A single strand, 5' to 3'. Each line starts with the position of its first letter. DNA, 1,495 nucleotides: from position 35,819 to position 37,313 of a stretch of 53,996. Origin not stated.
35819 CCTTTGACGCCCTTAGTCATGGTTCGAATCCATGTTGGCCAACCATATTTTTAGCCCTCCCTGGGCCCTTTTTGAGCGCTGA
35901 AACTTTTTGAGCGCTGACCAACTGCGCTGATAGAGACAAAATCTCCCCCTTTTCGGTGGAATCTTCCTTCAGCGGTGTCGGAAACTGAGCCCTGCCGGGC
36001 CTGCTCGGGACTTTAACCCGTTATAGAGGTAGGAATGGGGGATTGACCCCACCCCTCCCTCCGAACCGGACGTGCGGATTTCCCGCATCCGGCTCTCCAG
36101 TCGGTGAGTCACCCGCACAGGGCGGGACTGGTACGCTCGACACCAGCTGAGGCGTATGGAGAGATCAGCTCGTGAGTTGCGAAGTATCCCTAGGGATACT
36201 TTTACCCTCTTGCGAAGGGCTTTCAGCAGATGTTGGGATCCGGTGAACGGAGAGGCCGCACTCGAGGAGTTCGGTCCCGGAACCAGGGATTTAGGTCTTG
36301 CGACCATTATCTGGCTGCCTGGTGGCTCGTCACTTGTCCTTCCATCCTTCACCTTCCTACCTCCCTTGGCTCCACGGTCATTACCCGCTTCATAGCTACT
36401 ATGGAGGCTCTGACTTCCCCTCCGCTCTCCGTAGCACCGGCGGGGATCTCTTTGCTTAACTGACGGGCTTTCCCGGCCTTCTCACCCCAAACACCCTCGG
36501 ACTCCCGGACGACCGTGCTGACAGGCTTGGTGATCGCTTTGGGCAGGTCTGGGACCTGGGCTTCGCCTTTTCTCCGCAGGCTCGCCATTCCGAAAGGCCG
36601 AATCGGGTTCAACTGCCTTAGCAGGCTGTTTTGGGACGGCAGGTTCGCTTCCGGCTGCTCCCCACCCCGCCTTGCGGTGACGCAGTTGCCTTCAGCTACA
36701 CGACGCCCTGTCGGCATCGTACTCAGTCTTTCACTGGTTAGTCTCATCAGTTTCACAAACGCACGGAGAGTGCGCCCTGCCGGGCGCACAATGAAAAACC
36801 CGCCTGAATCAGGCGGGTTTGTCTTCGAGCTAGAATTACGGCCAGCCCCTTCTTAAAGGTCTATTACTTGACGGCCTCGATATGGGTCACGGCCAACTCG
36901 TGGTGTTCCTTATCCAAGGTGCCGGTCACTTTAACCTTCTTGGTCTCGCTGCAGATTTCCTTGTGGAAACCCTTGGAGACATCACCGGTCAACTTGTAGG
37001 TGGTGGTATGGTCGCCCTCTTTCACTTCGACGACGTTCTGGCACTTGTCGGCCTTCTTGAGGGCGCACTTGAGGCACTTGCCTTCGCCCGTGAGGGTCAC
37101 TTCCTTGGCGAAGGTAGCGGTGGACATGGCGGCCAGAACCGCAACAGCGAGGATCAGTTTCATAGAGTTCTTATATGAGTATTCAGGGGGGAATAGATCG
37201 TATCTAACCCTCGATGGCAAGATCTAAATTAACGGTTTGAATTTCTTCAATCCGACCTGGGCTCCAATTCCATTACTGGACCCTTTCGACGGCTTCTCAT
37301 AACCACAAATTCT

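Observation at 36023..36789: ORF-less group II intron inserted immediately after a rho-independent terminator, next to tRNA-Gln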

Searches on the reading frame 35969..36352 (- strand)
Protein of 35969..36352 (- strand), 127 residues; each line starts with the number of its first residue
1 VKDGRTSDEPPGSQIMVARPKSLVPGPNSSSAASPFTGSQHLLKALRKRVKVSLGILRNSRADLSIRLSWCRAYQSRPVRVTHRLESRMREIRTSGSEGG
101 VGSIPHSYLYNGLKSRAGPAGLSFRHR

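Call 17: search_protein_families(library=pfam, proteins=[window:35969-36352:-], max_evalue=10)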
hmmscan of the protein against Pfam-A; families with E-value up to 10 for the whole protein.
window:35969-36352:- (127 aa): 0 families

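Call 48: find_homologous_proteins(query=window:35969-36352:-, max_evalue=0.01)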
Query window:35969-36352:- (127 aa): 14 proteins with E <= 0.01 among 64 candidates.
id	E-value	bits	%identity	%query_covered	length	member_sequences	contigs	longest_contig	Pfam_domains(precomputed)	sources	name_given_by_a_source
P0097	5.8e-70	251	98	94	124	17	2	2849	-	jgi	jgi:hypothetical protein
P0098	4.0e-69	248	98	94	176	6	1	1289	-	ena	-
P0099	2.5e-67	242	97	93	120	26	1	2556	-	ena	-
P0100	2.3e-65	236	92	96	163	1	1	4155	-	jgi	-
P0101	2.1e-63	230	98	75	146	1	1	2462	-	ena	-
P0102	8.4e-59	215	98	83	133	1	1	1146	-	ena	-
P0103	6.5e-56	205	93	84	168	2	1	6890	-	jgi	jgi:hypothetical protein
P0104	2.6e-17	81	52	87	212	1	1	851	-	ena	-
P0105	9.1e-8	50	65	31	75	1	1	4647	-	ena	-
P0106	8.2e-4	37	68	28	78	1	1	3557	-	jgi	jgi:hypothetical protein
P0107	1.1e-3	37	71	27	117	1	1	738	-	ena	-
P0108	2.1e-3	36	96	18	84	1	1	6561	-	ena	-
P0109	3.6e-3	35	79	23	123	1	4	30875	-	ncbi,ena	-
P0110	5.5e-3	35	59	31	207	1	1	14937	-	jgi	jgi:hypothetical protein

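Call 50: find_encoding_contigs(protein=P0097, flank=4000, max_places=4)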
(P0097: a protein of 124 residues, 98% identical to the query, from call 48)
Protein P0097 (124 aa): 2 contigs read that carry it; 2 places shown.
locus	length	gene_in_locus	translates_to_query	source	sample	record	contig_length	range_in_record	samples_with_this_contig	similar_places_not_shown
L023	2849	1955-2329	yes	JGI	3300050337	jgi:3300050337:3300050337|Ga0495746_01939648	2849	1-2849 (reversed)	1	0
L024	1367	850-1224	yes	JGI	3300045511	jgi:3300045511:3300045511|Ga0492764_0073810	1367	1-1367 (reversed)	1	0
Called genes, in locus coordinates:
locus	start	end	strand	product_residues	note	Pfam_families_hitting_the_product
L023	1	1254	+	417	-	?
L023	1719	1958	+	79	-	-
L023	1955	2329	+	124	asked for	-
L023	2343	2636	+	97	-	-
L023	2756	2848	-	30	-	?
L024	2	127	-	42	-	?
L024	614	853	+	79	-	-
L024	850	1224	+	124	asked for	-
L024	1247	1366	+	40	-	?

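Call 51: find_encoding_contigs(protein=P0100, flank=4500, max_places=3)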
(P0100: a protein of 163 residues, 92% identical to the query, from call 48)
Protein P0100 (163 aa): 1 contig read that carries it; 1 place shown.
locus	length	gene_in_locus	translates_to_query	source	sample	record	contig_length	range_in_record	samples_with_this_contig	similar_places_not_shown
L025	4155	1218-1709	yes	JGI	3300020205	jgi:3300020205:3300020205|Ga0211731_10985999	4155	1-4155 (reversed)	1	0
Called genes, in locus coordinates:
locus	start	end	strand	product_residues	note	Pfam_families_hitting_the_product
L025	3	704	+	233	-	?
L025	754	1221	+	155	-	-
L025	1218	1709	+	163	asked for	-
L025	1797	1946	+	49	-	-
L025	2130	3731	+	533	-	PF00676:E1_dh, PF13292:DXP_synthase_N (faint), PF02779:Transket_pyr, PF02780:Transketolase_C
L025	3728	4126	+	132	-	PF00364:Biotin_lipoyl (weak)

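Call 52: find_encoding_contigs(protein=P0102, flank=2000, max_places=3)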
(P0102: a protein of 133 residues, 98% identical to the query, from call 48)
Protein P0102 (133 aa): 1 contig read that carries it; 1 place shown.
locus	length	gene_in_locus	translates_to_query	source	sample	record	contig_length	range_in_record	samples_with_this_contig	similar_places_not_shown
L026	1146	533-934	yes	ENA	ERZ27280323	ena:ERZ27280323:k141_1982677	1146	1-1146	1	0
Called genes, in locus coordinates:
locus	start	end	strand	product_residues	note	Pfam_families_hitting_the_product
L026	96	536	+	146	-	-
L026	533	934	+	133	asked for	-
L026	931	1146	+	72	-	?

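Call 53: find_encoding_contigs(protein=P0103, flank=7000, max_places=3)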
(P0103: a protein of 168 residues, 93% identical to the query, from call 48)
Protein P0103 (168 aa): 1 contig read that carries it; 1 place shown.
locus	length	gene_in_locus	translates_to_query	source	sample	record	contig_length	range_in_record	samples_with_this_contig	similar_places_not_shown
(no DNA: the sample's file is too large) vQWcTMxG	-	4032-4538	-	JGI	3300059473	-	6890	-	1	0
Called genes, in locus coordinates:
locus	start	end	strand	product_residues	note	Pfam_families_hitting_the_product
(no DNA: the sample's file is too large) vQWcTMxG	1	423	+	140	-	?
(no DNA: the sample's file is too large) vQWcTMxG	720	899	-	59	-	-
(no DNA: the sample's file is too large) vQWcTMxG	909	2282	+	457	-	PF05935:Arylsulfotrans (weak), PF14269:Arylsulfotran_2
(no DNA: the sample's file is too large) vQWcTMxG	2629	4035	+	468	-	-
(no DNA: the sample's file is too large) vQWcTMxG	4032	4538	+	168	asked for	-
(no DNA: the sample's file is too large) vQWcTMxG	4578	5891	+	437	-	-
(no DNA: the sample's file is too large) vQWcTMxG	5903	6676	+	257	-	PF00535:Glycos_transf_2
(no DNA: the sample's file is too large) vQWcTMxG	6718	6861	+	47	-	-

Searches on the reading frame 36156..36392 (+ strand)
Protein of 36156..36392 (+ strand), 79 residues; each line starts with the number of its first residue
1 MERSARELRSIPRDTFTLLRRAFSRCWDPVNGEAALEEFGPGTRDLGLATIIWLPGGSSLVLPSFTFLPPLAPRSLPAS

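Call 17: search_protein_families(library=pfam, proteins=[window:36156-36392:+], max_evalue=10)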
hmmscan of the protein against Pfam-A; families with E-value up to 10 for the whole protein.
seq(79 aa): 0 families

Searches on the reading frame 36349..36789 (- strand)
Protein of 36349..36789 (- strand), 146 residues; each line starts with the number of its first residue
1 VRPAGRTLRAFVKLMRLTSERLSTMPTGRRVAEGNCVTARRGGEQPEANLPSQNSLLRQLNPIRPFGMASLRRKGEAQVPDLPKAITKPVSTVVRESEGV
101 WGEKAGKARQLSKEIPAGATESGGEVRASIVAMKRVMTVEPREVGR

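Call 17: search_protein_families(library=pfam, proteins=[window:36349-36789:-], max_evalue=10)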
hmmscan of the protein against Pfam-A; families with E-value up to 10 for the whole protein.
window:36349-36789:- (146 aa): 1 family
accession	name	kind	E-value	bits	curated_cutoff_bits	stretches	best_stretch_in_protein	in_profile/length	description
PF05478.16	Prominin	-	0.18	10.3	34.3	1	48-119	316-387/799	Prominin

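Call 37: find_homologous_proteins(query=window:36349-36789:-, max_evalue=0.01)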
Query window:36349-36789:- (146 aa): 96 proteins with E <= 0.01 among 182 candidates.
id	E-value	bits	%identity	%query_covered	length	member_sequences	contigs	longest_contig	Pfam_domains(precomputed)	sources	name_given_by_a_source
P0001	1.8e-84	298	99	100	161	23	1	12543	-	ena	-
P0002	3.3e-84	297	99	100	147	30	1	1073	-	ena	-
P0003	6.5e-70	251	92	92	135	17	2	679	-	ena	-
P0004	8.0e-63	228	82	95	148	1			-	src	-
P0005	2.9e-61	223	82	97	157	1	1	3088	-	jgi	-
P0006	9.6e-58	212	78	96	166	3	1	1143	-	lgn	-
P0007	2.3e-57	211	79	96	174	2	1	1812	-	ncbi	-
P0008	3.5e-55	203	76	95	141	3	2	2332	-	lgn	-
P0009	1.5e-51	192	70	99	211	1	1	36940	-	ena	-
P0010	5.1e-50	187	69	99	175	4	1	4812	-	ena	-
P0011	2.4e-49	185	69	96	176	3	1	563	-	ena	-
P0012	5.4e-49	183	70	97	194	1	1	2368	-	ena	-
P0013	2.2e-48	181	75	90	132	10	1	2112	-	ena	-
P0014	3.9e-48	181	70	92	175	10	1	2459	-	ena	-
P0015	4.6e-48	180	69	95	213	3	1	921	-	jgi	-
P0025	4.8e-47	177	69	92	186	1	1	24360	-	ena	-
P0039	1.3e-45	173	67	97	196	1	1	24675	-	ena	-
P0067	1.2e-23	101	76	54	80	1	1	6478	-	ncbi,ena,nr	ncbi:MAG TPA: hypothetical protein DCE44_02350 [Verrucomicrobiales bacterium]|nr:hypothetical protei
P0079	5.0e-16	77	67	47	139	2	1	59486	-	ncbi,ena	-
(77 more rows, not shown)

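Call 40: find_encoding_contigs(protein=P0001, flank=6000, max_places=4)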
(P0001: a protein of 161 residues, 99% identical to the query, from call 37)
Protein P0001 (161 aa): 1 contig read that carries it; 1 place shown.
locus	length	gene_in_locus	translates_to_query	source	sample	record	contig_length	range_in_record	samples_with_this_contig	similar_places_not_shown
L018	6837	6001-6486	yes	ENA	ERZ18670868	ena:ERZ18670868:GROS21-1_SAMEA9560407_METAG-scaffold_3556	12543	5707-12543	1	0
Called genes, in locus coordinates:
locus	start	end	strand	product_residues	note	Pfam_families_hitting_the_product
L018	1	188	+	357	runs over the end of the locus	PF01839:FG-GAP (faint), PF13517:FG-GAP_3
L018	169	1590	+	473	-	-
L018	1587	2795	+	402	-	PF01839:FG-GAP (faint), PF13517:FG-GAP_3, PF07593:UnbV_ASPIC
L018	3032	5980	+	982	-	PF10528:GLEYA (faint), PF13385:Laminin_G_3, PF07691:PA14, PF13385:Laminin_G_3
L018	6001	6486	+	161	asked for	-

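Call 41: find_encoding_contigs(protein=P0009, flank=4000, max_places=3)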
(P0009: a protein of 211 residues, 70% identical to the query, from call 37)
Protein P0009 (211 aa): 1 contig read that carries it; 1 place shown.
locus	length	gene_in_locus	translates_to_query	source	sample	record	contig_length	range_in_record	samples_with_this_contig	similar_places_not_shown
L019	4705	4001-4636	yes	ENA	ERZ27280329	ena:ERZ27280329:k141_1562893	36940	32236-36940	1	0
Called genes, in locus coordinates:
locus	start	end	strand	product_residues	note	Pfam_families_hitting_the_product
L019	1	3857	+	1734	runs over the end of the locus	PF00932:LTD, PF13287:Fn3_assoc, PF13290:CHB_HEX_C_1, PF08757:CotH, PF13287:Fn3_assoc (weak), PF13290:CHB_HEX_C_1 (weak), PF00932:LTD, PF22352:K319L-like_PKD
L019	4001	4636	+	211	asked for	-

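Call 43: find_encoding_contigs(protein=P0025, flank=4000, max_places=3)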
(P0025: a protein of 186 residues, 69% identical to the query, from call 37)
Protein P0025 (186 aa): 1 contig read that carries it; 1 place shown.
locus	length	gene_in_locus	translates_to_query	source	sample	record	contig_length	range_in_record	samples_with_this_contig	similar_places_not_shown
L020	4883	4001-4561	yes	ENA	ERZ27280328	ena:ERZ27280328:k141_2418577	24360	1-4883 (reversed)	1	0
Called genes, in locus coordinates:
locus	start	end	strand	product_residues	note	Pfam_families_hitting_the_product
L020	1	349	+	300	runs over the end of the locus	PF09370:PEP_hydrolase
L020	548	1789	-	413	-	-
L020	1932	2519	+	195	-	PF13899:Thioredoxin_7, PF13098:Thioredoxin_2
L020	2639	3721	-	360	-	PF03739:LptF_LptG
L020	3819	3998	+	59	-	-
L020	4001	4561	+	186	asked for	-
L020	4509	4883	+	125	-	?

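Call 44: find_encoding_contigs(protein=P0039, flank=4000, max_places=3)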
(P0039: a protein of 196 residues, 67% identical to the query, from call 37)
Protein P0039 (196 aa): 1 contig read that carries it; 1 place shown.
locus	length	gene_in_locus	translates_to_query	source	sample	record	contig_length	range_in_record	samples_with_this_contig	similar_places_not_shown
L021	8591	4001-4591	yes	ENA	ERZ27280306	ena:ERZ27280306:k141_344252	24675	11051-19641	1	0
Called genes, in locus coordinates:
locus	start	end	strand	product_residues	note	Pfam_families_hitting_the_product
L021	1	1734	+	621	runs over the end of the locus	PF13727:CoA_binding_3, PF00106:adh_short (weak), PF01370:Epimerase, PF02719:Polysacc_synt_2, PF04321:RmlD_sub_bind, PF01073:3Beta_HSD, PF16363:GDP_Man_Dehyd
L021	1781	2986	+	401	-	PF01041:DegT_DnrJ_EryC1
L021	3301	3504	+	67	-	-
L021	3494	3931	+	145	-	PF02397:Bac_transf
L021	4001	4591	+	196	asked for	-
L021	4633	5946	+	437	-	PF00078:RVT_1, PF08388:GIIM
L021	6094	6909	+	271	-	-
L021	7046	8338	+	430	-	PF02321:OEP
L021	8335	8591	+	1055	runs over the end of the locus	PF00873:ACR_tran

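Call 45: find_encoding_contigs(protein=P0079, flank=4000, max_places=3)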
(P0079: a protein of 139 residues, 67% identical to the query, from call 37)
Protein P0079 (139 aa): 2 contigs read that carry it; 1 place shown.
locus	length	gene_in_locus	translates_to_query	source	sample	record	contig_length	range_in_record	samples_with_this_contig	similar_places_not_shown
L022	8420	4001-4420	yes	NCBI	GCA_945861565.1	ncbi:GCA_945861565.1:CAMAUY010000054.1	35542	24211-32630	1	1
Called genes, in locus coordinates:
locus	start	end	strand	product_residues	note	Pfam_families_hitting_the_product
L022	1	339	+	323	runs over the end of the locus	PF04909:Amidohydro_2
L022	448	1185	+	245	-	PF05721:PhyH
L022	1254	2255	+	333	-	PF01408:GFO_IDH_MocA, PF02629:CoA_binding (weak), PF03807:F420_oxidored (weak), PF02894:GFO_IDH_MocA_C, PF22685:Gal80p_C-like (faint), PF22725:GFO_IDH_MocA_C3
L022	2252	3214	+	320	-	PF01408:GFO_IDH_MocA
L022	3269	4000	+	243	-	PF03737:RraA-like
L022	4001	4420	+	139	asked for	-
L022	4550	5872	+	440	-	PF13579:Glyco_trans_4_4, PF13439:Glyco_transf_4, PF00534:Glycos_transf_1, PF13692:Glyco_trans_1_4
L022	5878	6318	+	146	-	PF13279:4HBT_2, PF03061:4HBT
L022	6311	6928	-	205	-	PF00072:Response_reg, PF00196:GerE, PF08281:Sigma70_r4_2 (weak)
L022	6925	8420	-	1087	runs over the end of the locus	PF07494:Reg_prop (faint), PF07495:Y_Y_Y, PF07730:HisKA_3, PF13581:HATPase_c_2, PF02518:HATPase_c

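Call 66: search_solved_structures(query=L021:4633-5943:+, max_evalue=0.00001)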
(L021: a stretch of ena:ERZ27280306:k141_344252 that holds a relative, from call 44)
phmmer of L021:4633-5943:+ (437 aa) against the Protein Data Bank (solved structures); distinct sequences matched with E-value up to 0.00001: 12.
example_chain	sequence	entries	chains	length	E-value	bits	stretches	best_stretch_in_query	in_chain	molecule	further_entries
7uim_D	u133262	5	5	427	7.9e-71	242.1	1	42-390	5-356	Group II intron reverse transcriptase/maturase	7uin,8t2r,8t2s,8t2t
6ar1_A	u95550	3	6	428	2.4e-65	224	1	43-389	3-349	GsI-IIC RT | Trt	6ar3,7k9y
5hhl_A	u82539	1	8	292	3.4e-58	200.5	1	42-318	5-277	Retron-type reverse transcriptase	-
5hhj_A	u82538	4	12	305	4.6e-57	196.8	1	42-318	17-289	Retron-type reverse transcriptase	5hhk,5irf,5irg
6me0_C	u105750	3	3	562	1.1e-46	162.5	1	26-385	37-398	Maturase reverse transcriptase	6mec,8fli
5g2x_C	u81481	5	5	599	5.3e-42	147.1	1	86-267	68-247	GROUP II INTRON-ENCODED PROTEIN LTRA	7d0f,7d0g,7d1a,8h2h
7kft_D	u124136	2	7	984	9.4e-29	103.5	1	77-321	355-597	Cas6-RT-Cas1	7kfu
9d5x_A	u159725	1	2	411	5e-18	68.1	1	55-339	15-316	Group II intron-like 4 reverse transcriptase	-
9d4s_A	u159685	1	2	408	5.1e-18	68.1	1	55-339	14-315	Group II intron-like 4 reverse transcriptase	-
8ub7_A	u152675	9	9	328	1.7e-14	56.5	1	87-339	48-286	Reverse transcriptase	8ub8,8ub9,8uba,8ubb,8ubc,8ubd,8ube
9ioa_A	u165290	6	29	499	8e-09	37.8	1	142-311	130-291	RNA-dependent DNA polymerase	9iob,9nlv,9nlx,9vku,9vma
8bgj_A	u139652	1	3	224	4.4e-08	35.3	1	148-273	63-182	RNA-directed DNA polymerase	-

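Call 67: search_protein_families(library=ncbifam, proteins=[L021:4633-5943:+], max_evalue=0.001)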
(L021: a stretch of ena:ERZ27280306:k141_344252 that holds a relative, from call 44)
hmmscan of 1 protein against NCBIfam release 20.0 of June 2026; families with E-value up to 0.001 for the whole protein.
L021:4633-5943:+ (437 aa): 8 families
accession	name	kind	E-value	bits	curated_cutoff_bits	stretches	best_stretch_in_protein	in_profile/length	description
TIGR04416.1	group_II_RT_mat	equivalog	4.8e-109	364.7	300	1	52-391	3-350/353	group II intron reverse transcriptase/maturase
NF041747.1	Drt3a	equivalog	6.1e-19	68.6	200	1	166-327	103-271/412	antiviral reverse transcriptase Drt3a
NF041746.1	Drt2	equivalog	1.7e-14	53.8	390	1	225-338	218-341/416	antiviral reverse transcriptase Drt2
NF038233.2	retron_St85_RT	exception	7.5e-14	51.7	235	1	107-301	30-211/289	retron St85 family RNA-directed DNA polymerase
NF041749.1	Drt4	equivalog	2.4e-10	40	450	1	228-304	192-268/489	antiviral reverse transcriptase Drt4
NF042941.1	Retron_TIR_antiphage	equivalog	9.5e-09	34.5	600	1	169-284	88-197/464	TIR domain-containing anti-phage reverse transcriptase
NF038237.1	retron_Ec67_fus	exception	5.1e-07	28.5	450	1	231-307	161-252/572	retron Ec67 family RNA-directed DNA polymerase/endonuclease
NF041750.1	Drt5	equivalog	0.00026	20.1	550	1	174-306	128-254/484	antiviral reverse transcriptase Drt5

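Call 73: find_encoding_contigs(protein=P0005, flank=3500, max_places=3)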
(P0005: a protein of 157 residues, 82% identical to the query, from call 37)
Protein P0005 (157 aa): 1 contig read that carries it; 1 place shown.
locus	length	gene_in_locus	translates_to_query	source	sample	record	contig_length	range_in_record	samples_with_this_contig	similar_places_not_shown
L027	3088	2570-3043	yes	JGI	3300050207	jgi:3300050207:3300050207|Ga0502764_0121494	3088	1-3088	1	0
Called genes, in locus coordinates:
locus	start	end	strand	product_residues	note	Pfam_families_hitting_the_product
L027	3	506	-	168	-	?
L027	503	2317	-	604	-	PF13415:Beta-prop_FBX42, PF24996:NANM (faint), PF24981:Beta-prop_ATRN-LZTR1, PF24681:Kelch_KLHDC2_KLHL20_DRC7, PF13415:Beta-prop_FBX42, PF24981:Beta-prop_ATRN-LZTR1, PF13415:Beta-prop_FBX42, PF24681:Kelch_KLHDC2_KLHL20_DRC7, +4 more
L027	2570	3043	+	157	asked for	-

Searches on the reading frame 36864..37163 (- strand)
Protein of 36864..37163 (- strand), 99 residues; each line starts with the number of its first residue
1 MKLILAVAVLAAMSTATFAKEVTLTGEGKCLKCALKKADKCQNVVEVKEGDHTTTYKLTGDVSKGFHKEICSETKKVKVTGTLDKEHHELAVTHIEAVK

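Call 7: find_encoding_contigs(protein=window:36864-37163:-, flank=10000, max_places=6)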
Protein window:36864-37163:- (99 aa): 2 contigs read that carry it; 2 places shown.
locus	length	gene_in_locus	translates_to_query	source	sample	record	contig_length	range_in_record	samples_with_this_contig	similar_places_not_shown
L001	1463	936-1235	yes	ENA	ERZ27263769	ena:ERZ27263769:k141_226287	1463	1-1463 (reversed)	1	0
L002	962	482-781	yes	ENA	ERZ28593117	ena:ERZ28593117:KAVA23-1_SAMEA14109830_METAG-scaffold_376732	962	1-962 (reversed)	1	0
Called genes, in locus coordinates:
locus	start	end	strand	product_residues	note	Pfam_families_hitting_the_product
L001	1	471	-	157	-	?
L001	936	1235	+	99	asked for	PF19897:DUF6370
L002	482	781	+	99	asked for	PF19897:DUF6370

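Call 17: search_protein_families(library=pfam, proteins=[window:36864-37163:-], max_evalue=10)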
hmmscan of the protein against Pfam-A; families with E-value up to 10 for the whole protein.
window:36864-37163:- (99 aa): 2 families
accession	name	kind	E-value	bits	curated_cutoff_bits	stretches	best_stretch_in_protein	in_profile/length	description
PF19897.4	DUF6370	-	4.8e-09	36.7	25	1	25-90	2-69/75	Family of unknown function (DUF6370)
PF10451.15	Stn1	-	0.062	12.7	21.5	1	75-99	122-146/252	Telomere regulation protein Stn1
